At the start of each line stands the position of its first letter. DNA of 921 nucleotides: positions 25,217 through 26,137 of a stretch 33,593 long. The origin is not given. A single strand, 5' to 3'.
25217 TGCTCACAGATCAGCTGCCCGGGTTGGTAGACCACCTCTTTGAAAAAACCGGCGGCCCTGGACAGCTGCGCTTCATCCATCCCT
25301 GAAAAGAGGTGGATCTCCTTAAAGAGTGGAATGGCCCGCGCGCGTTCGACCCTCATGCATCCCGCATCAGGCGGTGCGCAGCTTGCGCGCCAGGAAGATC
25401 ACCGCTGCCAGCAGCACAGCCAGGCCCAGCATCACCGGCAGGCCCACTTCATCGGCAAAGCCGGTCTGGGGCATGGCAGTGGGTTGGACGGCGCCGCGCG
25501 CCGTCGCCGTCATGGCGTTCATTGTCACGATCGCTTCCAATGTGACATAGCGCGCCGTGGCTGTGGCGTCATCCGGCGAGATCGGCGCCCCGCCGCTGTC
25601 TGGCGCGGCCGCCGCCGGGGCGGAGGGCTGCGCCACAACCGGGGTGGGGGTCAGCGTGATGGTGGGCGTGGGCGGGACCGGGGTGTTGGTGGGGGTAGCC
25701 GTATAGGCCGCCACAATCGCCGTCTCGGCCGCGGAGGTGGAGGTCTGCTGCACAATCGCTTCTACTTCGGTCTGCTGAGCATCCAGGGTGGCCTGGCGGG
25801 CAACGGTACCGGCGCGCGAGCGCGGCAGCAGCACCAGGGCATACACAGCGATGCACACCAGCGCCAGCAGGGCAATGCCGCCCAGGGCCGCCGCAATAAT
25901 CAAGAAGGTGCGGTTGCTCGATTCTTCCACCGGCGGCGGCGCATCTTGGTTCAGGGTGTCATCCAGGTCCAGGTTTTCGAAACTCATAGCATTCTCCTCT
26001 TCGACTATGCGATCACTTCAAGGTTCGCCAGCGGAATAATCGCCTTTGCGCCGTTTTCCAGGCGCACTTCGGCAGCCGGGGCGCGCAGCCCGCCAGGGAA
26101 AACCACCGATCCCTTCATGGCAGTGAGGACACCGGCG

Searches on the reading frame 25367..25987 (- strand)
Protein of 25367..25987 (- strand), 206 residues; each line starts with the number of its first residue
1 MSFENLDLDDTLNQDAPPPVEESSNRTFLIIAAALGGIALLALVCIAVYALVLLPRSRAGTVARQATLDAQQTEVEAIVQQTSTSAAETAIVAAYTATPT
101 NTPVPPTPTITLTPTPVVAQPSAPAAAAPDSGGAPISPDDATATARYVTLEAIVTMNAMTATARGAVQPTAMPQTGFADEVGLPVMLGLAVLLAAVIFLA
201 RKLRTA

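Call 5: search_protein_families(library=pfam, proteins=[window:25367-25987:-], max_evalue=0.01)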
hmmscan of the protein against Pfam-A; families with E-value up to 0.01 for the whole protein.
window:25367-25987:- (206 aa): 0 families

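Call 7: search_protein_families(library=ncbifam, proteins=[window:25367-25987:-], max_evalue=0.01)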
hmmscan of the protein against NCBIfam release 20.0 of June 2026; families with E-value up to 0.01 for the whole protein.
window:25367-25987:- (206 aa): 1 family
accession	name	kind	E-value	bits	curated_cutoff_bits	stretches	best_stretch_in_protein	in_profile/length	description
TIGR01167.1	LPXTG_anchor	domain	0.00091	19.8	15.9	1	173-202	3-30/34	LPXTG cell wall anchor domain-containing protein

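Call 58: search_protein_families(library=padloc, proteins=[window:25367-25987:-], max_evalue=0.01)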
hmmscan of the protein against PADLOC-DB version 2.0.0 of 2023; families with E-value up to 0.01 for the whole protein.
window:25367-25987:- (206 aa): 0 families

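Call 74: search_protein_families(library=pfam, proteins=[window:25367-25987:-], max_evalue=10)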
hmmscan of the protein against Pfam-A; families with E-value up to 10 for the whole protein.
window:25367-25987:- (206 aa): 2 families
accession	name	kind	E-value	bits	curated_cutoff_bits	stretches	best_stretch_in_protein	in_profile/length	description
PF14221.11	DUF4330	-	0.015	15.9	27.6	1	41-157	22-133/167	Domain of unknown function (DUF4330)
PF00746.26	Gram_pos_anchor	-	0.44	11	20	1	173-202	10-39/43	LPXTG cell wall anchor motif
